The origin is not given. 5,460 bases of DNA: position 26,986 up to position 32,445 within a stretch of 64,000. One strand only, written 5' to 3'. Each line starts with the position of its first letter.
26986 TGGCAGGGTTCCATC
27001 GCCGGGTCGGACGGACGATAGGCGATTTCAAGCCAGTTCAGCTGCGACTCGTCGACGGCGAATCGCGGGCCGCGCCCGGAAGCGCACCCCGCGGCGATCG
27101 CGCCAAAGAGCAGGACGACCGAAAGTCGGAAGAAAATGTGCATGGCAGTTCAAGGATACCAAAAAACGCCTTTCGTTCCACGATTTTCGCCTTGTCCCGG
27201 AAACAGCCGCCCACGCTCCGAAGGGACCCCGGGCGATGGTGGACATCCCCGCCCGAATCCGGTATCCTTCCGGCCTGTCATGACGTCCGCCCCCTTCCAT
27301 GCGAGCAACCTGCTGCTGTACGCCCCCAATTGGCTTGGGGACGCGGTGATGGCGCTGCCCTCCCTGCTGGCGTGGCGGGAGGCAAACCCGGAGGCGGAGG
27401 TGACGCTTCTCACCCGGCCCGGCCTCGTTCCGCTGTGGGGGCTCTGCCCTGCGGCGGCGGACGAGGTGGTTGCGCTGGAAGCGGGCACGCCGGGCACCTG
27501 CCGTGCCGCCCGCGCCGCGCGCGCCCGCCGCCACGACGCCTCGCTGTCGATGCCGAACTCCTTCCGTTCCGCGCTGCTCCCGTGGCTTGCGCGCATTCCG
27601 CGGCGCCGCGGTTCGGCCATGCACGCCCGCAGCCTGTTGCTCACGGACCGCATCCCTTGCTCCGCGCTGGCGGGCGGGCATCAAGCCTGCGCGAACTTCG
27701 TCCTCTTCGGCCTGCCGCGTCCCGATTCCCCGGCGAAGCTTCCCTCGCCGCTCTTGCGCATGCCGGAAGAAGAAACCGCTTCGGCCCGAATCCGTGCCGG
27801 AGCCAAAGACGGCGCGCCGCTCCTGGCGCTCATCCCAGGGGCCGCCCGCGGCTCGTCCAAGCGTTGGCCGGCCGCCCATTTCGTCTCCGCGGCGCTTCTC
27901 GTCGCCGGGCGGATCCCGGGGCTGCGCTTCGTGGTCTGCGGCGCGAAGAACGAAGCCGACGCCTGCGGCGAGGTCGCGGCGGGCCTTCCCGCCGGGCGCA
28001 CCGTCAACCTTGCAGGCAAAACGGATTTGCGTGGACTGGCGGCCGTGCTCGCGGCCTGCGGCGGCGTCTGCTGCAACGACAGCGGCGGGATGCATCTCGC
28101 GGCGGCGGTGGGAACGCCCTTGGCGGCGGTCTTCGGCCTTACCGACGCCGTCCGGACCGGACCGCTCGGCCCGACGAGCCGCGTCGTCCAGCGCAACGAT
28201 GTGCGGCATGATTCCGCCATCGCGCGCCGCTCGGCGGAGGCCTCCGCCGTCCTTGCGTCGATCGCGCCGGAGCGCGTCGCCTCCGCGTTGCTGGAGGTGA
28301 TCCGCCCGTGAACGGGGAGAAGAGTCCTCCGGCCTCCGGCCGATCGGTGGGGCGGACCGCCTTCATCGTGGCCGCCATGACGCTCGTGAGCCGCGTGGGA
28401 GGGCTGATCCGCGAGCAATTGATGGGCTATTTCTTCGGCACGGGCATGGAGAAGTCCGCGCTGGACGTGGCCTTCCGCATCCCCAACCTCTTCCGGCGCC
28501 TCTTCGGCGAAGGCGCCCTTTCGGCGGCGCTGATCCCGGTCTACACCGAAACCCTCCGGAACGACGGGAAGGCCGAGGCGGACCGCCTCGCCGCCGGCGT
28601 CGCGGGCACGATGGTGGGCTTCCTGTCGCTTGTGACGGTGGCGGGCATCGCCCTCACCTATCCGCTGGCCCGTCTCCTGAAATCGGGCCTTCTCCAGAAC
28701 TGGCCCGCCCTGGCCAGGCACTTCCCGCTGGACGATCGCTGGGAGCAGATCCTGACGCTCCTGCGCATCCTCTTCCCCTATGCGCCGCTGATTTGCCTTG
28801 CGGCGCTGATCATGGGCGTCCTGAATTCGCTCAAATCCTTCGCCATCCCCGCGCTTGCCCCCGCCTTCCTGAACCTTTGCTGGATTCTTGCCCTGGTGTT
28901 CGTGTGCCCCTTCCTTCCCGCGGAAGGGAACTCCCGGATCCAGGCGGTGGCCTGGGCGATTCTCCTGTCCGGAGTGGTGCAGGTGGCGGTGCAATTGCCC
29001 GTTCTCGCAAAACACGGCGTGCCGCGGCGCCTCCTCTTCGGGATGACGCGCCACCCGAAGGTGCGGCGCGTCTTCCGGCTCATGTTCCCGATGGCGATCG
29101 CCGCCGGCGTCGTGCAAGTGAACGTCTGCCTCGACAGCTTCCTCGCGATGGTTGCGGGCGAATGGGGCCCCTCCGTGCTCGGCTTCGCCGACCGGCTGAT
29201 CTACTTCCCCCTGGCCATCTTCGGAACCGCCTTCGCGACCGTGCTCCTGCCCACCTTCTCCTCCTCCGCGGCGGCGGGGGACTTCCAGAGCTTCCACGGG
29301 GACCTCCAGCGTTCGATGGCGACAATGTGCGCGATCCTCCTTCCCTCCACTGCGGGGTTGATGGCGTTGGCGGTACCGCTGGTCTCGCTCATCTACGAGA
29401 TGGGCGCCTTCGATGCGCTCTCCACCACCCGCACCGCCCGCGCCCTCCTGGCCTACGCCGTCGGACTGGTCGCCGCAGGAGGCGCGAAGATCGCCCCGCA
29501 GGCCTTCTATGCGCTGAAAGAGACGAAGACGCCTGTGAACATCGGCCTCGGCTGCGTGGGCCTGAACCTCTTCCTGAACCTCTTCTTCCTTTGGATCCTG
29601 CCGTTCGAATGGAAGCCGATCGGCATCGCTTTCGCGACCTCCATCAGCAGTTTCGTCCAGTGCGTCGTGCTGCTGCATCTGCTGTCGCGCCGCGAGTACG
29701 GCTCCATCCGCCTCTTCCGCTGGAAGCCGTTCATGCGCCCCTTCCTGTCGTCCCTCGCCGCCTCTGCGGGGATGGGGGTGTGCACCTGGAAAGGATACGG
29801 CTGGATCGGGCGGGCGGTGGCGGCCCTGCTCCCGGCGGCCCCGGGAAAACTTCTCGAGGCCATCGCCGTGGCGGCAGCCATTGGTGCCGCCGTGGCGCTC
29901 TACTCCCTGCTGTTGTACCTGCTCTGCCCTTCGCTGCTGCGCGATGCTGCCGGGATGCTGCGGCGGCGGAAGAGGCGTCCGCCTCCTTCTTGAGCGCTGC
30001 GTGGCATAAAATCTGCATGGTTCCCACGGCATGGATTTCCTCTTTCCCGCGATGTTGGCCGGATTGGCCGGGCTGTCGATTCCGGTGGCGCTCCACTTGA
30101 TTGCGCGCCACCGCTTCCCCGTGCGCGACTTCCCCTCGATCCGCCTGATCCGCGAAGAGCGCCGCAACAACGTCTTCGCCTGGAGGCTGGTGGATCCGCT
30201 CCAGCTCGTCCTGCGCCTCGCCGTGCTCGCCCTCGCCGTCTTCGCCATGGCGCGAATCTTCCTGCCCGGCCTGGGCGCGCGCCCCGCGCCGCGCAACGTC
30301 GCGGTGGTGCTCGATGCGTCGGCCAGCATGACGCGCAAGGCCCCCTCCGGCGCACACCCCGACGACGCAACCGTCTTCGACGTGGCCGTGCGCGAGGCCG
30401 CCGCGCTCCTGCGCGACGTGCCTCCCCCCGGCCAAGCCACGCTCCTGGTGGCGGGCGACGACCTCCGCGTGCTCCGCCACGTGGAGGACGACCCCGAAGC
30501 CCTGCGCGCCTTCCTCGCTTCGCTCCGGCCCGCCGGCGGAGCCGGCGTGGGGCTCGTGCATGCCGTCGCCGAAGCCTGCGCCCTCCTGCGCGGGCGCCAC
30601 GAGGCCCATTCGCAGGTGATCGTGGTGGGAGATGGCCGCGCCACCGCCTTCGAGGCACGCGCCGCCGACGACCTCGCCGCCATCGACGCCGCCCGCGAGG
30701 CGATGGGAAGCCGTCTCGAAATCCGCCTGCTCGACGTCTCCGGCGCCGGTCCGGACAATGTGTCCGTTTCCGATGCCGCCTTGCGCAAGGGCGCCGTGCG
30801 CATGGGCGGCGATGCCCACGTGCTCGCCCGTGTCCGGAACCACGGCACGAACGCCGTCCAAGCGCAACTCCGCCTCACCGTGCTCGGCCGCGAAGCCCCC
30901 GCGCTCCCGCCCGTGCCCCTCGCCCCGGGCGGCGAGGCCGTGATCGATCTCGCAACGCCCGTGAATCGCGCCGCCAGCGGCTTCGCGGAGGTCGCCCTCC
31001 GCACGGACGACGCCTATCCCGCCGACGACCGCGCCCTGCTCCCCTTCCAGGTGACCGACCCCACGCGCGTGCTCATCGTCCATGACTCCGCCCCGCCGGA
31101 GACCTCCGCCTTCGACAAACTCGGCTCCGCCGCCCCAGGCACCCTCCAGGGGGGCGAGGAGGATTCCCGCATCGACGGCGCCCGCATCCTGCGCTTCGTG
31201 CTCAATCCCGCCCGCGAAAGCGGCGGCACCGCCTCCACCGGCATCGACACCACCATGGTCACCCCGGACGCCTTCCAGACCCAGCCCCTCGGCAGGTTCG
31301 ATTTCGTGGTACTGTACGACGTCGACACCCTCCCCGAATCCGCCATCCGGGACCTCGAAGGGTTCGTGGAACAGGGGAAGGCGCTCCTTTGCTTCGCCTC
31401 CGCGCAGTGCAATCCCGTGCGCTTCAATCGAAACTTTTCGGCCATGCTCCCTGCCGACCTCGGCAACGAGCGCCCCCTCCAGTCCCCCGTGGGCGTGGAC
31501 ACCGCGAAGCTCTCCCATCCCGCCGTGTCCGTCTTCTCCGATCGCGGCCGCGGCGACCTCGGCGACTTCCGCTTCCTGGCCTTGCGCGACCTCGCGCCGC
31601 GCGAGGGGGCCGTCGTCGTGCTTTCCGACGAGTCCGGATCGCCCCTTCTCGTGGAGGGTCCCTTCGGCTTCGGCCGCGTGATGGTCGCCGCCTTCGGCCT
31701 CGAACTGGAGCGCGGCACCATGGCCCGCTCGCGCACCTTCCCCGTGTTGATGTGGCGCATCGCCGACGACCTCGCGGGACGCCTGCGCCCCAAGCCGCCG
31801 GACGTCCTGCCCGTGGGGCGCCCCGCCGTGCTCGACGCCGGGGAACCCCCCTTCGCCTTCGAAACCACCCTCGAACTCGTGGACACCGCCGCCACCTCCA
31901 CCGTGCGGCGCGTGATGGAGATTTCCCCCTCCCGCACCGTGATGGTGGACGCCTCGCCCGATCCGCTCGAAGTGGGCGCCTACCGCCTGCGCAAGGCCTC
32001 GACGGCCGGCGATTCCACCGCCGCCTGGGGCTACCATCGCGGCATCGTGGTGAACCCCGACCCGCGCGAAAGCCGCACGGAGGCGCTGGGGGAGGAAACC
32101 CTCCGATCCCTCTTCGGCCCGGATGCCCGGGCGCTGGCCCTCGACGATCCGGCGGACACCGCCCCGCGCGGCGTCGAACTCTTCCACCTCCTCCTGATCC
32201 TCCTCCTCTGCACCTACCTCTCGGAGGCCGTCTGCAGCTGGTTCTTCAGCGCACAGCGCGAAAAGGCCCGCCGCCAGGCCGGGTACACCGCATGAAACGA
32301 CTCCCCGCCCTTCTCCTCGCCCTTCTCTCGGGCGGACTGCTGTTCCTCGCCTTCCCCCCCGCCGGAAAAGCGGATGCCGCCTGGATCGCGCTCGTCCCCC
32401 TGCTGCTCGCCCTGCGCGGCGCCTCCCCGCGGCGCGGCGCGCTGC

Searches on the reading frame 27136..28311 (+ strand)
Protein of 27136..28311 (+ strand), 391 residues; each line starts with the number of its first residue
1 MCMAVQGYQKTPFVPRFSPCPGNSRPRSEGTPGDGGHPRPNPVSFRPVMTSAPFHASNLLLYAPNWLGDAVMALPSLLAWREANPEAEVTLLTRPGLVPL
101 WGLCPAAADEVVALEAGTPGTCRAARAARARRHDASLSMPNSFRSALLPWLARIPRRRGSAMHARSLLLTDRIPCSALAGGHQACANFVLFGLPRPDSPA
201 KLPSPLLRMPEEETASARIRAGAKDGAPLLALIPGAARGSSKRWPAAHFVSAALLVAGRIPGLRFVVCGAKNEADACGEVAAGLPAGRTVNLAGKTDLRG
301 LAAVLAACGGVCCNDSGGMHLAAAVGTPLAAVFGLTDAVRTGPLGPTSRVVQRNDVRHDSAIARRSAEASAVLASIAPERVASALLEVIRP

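Call 17: search_protein_families(library=pfam, proteins=[window:27136-28311:+], max_evalue=0.01)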
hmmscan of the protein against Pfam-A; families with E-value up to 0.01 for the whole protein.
window:27136-28311:+ (391 aa): 1 family
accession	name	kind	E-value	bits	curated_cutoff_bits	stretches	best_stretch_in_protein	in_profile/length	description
PF01075.23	Glyco_transf_9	-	2.9e-37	128.7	22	1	123-353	3-229/247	Glycosyltransferase family 9 (heptosyltransferase)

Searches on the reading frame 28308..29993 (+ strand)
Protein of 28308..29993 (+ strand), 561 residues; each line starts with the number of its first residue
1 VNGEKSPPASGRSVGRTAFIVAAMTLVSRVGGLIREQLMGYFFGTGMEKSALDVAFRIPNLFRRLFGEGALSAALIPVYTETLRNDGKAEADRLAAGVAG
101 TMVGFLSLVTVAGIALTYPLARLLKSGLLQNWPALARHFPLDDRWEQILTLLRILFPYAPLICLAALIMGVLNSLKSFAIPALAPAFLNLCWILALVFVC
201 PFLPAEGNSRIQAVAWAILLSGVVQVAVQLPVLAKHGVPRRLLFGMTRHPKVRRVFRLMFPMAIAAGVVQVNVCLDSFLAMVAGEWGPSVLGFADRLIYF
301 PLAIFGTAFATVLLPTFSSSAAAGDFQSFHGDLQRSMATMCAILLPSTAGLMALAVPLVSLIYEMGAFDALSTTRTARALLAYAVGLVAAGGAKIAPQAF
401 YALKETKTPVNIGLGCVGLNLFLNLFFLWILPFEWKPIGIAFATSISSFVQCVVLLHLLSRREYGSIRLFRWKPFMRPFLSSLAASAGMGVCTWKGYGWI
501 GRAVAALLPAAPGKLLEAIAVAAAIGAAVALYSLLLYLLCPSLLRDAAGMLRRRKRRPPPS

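Call 17: search_protein_families(library=pfam, proteins=[window:28308-29993:+], max_evalue=0.01)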
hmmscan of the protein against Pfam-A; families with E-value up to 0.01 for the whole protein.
window:28308-29993:+ (561 aa): 2 families
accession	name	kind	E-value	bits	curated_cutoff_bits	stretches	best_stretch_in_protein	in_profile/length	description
PF03023.19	MurJ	-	6.7e-98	328.7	27.4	1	41-469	3-405/451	Lipid II flippase MurJ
PF13440.11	Polysacc_synt_3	-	1.5e-06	28.2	23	1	215-363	139-284/293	Polysaccharide biosynthesis protein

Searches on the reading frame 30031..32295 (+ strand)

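Call 17: search_protein_families(library=pfam, proteins=[window:30031-32295:+], max_evalue=0.01)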
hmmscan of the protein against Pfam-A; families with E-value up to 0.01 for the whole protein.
window:30031-32295:+ (754 aa): 2 families
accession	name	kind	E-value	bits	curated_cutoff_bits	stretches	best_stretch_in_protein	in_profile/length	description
PF07584.16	BatA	-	2.8e-12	47.3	25.9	1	1-75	1-76/77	Aerotolerance regulator N-terminal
PF13519.12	VWA_2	-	2.6e-07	31.7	27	1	90-202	1-106/107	von Willebrand factor type A domain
